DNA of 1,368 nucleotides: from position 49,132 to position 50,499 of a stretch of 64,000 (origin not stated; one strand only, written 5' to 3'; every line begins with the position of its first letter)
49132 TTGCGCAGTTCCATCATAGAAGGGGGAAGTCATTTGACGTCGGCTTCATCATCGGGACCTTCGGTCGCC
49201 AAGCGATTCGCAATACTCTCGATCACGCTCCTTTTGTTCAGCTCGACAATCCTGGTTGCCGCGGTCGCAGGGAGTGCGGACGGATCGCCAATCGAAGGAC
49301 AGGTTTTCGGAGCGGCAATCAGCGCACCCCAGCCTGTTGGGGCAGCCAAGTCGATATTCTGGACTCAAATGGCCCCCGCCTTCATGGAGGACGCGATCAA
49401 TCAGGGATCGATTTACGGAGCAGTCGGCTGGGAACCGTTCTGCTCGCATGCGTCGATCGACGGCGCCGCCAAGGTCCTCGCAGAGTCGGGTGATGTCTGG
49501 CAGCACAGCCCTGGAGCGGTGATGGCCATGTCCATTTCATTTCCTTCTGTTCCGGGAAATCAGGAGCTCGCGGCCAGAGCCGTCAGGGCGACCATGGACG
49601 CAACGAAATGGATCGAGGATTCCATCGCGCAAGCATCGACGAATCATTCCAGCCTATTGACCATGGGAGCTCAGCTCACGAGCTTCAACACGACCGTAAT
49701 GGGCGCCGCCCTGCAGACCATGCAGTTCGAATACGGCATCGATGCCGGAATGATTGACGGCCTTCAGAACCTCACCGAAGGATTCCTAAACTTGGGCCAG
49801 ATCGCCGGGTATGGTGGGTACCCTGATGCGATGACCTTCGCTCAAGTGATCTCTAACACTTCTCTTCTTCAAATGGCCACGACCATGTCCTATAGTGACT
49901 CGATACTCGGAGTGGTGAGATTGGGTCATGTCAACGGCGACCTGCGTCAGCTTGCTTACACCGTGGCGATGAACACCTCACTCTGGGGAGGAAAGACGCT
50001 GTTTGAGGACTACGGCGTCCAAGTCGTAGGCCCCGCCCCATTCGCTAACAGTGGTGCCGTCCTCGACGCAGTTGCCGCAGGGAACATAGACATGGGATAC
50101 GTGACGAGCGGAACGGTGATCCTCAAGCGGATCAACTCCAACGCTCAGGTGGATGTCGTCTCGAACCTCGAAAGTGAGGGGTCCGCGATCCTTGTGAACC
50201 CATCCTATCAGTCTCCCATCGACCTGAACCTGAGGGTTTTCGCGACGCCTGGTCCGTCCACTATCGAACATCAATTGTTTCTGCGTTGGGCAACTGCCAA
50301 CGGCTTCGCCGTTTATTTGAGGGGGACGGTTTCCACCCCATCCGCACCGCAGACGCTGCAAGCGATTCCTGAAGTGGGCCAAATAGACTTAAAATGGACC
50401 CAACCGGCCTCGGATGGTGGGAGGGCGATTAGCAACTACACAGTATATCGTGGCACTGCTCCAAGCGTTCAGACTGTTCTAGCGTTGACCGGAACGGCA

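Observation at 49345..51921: Circularly permuted SsuA/NMT1-type binding domain displayed on an FN3-PKD-CARDB stalk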

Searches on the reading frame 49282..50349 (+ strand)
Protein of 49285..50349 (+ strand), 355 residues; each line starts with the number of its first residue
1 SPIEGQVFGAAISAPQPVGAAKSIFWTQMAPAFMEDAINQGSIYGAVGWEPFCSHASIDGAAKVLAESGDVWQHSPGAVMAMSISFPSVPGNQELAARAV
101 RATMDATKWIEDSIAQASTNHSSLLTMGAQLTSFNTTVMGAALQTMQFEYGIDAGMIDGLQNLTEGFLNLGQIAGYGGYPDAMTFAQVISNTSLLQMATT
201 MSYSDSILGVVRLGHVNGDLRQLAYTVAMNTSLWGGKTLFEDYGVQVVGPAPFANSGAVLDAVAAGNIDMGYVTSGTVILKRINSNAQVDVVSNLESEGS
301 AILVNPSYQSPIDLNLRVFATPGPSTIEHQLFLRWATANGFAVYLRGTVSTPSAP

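Call 8: search_solved_structures(query=window:49282-50343:+, max_evalue=10, show_alignments=4)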
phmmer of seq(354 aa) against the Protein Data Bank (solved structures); distinct sequences matched with E-value up to 10: 5.
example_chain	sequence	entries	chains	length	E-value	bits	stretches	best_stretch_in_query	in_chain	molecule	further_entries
9uai_E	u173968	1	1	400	0.45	13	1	30-113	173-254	Nitrate transport ATP-binding subunits C and D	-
9uak_A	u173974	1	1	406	0.47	12.9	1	30-113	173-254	C terminal regulatory domain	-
2x26_A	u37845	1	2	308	0.83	12.1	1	27-74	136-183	PERIPLASMIC ALIPHATIC SULPHONATES-BINDING PROTEIN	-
7li0_A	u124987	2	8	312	0.92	11.9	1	249-290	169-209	Fe(3+) ABC transporter substrate-binding protein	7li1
3kp2_A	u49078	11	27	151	0.96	11.9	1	136-216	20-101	Transcriptional regulator TcaR | TcaR transcription regulator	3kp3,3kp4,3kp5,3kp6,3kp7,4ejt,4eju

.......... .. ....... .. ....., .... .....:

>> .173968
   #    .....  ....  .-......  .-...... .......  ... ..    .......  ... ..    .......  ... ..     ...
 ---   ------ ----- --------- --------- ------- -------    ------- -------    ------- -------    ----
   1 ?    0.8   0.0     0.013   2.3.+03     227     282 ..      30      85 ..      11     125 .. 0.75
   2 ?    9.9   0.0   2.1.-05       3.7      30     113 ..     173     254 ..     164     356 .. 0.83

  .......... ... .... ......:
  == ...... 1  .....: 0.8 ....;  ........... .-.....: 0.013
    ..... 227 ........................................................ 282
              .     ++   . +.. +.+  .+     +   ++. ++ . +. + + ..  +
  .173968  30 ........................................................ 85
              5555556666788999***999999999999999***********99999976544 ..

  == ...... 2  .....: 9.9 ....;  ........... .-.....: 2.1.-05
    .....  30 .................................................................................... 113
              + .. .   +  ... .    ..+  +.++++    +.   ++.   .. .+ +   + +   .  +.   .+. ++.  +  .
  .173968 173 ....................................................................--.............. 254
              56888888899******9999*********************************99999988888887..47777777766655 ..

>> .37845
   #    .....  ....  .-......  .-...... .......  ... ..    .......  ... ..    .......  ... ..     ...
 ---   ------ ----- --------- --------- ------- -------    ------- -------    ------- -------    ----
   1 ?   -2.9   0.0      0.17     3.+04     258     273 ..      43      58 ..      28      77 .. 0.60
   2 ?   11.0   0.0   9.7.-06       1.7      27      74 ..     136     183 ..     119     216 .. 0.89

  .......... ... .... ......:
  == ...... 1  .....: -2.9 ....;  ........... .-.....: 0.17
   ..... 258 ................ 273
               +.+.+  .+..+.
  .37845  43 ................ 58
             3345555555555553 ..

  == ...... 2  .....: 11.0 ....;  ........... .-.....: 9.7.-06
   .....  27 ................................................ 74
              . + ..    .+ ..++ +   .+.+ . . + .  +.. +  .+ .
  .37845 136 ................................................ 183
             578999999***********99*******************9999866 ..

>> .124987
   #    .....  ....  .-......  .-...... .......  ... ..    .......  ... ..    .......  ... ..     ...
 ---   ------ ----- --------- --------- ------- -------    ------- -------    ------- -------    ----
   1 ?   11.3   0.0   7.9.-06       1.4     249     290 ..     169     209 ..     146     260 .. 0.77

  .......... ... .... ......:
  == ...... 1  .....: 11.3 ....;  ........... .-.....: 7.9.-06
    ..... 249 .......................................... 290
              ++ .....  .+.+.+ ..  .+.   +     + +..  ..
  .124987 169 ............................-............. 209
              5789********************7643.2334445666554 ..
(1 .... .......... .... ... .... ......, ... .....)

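Call 17: search_protein_representatives(protein=window:49285-50349:+)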
Query: 355 residues. Proteins with E-value up to 0.001 (for the whole library): 181; up to 1e-10: 84; up to 1e-30: 23. The best 150 are listed.
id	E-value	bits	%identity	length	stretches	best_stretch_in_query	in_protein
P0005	1.2e-90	320.6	45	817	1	4-355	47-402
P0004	3.1e-82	292.9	44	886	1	3-354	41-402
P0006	8.6e-63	229.1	39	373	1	8-348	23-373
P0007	4.9e-61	223.3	41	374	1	21-348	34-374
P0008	4.0e-56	207.1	37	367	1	19-346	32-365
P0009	3.4e-54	200.8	37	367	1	22-332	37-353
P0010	4.5e-44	167.5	34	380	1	13-344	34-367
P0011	5.9e-44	167.1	34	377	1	19-345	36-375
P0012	2.7e-43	165.0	31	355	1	20-348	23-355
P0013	2.6e-42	161.7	36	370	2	23-186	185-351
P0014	1.7e-41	159.1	40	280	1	91-348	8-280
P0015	6.1e-41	157.2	32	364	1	13-337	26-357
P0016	8.2e-41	156.8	36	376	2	16-173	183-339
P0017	2.7e-40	155.1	32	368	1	19-341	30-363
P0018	2.8e-38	148.4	38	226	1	127-348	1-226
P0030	2.4e-29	119.1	30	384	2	22-285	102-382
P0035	2.3e-22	96.2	34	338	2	210-337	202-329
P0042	2.7e-19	86.1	27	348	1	11-336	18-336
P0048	9.9e-19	84.2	26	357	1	33-333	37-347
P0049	1.9e-18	83.2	30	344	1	26-334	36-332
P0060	2.8e-16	76.2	30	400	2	23-282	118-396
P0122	3.3e-07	46.3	29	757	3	37-284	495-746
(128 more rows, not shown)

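Call 20: find_homologous_proteins(query=window:49285-50349:+, max_evalue=0.001)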
Query window:49285-50349:+ (355 aa): 5 proteins with E <= 0.001 among 5350 candidates.
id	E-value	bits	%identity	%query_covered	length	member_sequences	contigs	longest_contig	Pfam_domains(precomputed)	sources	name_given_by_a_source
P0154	1.1e-85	306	48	92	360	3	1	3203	PF13379.12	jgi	jgi:NitT/TauT family transport system substrate-binding protein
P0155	5.9e-83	297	47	92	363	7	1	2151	PF13379.12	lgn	-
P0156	1.6e-75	273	42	95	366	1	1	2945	PF13379.12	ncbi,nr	ncbi:MAG: ABC transporter substrate-binding protein [Methanomassiliicoccales archaeon]|nr:ABC transp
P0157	1.4e-53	200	48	63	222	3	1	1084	-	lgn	-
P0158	4.5e-44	169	30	54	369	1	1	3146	PF13379.12,PF04069.18,PF09084.17,PF12974.13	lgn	-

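Call 22: find_encoding_contigs(protein=P0156, flank=6000, max_places=4)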
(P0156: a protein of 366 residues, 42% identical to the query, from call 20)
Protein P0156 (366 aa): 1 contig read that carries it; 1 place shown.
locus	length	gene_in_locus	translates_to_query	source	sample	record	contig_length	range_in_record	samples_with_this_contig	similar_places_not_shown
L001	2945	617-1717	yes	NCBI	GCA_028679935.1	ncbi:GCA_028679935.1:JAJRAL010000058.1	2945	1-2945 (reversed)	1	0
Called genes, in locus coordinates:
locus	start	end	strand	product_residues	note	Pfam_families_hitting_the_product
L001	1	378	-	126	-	PF12840:HTH_20 (weak)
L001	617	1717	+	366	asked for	PF13379:NMT1_2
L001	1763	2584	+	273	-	PF00528:BPD_transp_1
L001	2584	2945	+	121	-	PF00005:ABC_tran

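Call 23: find_encoding_contigs(protein=P0154, flank=6000, max_places=4)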
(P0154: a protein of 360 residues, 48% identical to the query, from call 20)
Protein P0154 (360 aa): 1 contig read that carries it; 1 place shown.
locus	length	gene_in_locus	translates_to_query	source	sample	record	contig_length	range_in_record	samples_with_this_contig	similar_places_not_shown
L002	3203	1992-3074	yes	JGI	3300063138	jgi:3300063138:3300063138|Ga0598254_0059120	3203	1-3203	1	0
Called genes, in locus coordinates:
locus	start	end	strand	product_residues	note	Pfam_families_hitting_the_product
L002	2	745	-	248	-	?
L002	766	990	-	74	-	-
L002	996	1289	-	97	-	-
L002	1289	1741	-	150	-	PF12840:HTH_20, PF01022:HTH_5 (faint)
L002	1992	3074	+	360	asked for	PF13379:NMT1_2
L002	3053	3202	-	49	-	?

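Call 45: find_encoding_contigs(protein=P0048, flank=6000, max_places=2)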
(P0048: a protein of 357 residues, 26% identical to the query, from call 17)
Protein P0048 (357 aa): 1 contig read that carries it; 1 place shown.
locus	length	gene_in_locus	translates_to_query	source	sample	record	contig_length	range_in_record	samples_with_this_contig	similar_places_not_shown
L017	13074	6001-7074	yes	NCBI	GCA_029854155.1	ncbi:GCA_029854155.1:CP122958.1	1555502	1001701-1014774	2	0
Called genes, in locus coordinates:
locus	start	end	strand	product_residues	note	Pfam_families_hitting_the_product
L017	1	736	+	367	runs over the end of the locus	PF00148:Oxidored_nitro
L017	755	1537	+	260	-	PF00142:Fer4_NifH, PF01656:CbiA, PF02374:ArsA_ATPase (faint), PF10609:ParA, PF13614:AAA_31 (weak)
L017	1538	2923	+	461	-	PF01656:CbiA, PF13500:AAA_26, PF07685:GATase_3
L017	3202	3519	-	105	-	-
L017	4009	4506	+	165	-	-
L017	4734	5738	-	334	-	PF01208:URO-D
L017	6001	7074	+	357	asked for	PF13379:NMT1_2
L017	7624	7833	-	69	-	-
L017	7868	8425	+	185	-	PF00528:BPD_transp_1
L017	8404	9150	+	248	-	PF00005:ABC_tran, PF00004:AAA (faint), PF13304:AAA_21 (faint)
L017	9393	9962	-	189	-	PF10050:DUF2284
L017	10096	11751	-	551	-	PF17651:Raco_middle, PF14574:RACo_C_ter, PF00037:Fer4 (faint), PF12838:Fer4_7 (weak), PF13237:Fer4_10 (weak)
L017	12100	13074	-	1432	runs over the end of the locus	PF07705:CARDB (faint), PF24156:DUF7407 (faint), PF13620:CarboxypepD_reg (faint), PF10670:DUF4198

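Call 73: list_cluster_members(proteins=[P0005, P0006, P0010, P0017, P0030, P0035, P0042, P0049, P0060, P0122])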
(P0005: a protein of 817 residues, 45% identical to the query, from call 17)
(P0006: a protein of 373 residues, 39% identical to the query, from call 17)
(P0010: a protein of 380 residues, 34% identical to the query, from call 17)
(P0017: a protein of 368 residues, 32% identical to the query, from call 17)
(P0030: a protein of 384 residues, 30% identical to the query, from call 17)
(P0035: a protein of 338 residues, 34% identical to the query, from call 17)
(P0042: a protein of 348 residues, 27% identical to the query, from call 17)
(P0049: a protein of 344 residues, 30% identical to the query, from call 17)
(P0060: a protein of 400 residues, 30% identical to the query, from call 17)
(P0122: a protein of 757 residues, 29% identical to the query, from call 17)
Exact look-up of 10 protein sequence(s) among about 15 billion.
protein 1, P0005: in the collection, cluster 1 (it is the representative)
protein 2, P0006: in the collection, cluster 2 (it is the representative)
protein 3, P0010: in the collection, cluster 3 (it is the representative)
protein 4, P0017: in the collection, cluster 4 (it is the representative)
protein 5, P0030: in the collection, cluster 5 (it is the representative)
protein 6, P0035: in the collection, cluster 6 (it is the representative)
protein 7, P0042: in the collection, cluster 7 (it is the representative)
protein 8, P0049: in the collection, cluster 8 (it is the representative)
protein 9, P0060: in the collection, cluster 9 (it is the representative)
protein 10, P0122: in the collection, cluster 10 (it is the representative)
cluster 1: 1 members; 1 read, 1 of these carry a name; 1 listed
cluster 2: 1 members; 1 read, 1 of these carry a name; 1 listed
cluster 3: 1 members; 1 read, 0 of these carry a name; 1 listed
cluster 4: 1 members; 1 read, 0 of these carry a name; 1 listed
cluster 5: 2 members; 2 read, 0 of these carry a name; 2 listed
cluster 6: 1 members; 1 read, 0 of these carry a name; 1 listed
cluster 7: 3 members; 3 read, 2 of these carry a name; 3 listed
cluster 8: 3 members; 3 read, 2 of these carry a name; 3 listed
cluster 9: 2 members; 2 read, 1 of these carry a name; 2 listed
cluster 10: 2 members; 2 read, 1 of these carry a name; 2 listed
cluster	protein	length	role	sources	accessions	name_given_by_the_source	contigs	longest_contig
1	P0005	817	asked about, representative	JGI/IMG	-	fibronectin type 3 domain-containing protein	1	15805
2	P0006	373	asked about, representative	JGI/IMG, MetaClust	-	\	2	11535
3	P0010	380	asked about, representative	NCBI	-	-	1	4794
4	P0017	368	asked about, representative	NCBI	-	-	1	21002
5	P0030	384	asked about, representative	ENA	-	-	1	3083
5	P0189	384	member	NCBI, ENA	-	-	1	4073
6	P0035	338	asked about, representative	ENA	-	-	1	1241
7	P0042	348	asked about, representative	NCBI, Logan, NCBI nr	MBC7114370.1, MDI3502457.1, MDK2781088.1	MAG: sulfonate transport system substrate-binding protein [Archaeoglobi archaeon] | ABC transporter substrate-binding protein [Candidatus Mnemosynella bozhongmuii]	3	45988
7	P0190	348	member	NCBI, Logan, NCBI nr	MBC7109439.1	MAG: ABC transporter substrate-binding protein [Archaeoglobi archaeon] | ABC transporter substrate-binding protein [Candidatus Mnemosynella sp.]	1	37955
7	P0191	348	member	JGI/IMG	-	-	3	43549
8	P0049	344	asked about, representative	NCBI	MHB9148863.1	MAG: ABC transporter substrate-binding protein [Thermoleophilia bacterium]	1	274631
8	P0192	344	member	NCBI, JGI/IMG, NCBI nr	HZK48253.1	MAG TPA: ABC transporter substrate-binding protein [Thermoleophilia bacterium] | ABC transporter substrate-binding protein [Thermoleophilia bacterium]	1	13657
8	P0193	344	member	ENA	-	-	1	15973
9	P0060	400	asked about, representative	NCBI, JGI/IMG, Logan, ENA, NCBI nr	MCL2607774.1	MAG: ABC transporter substrate-binding protein [Methanomassiliicoccaceae archaeon] | ABC transporter substrate-binding protein [Methanomassiliicoccaceae archaeon]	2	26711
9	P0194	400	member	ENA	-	-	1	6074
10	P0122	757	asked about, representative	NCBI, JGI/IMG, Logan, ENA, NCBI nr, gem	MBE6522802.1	MAG: hypothetical protein E7Z62_06730 [Thermoplasmata archaeon] | hypothetical protein [Thermoplasmata archaeon]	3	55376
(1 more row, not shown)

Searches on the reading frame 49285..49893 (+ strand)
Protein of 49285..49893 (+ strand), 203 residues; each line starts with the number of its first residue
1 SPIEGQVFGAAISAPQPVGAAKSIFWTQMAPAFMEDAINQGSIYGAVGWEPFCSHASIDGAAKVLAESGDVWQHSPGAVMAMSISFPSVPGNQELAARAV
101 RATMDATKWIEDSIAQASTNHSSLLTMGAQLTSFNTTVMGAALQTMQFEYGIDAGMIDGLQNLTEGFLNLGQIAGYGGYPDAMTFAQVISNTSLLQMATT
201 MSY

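Call 72: search_protein_families(library=pfam, proteins=[window:49285-49893:+], max_evalue=0.01)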
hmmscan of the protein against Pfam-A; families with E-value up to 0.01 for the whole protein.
window:49285-49893:+ (203 aa): 1 family
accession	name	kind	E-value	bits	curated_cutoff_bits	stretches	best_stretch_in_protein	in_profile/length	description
PF13379.11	NMT1_2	-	6.3e-09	36.4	24.7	1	24-114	154-242/252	NMT1-like family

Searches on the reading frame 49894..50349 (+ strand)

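Call 72: search_protein_families(library=pfam, proteins=[window:49894-50349:+], max_evalue=0.01)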
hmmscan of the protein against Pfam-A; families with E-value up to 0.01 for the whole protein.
window:49894-50349:+ (152 aa): 1 family
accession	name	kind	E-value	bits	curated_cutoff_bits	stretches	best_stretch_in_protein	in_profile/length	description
PF13379.11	NMT1_2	-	5.6e-07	30.1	24.7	1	34-106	27-101/252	NMT1-like family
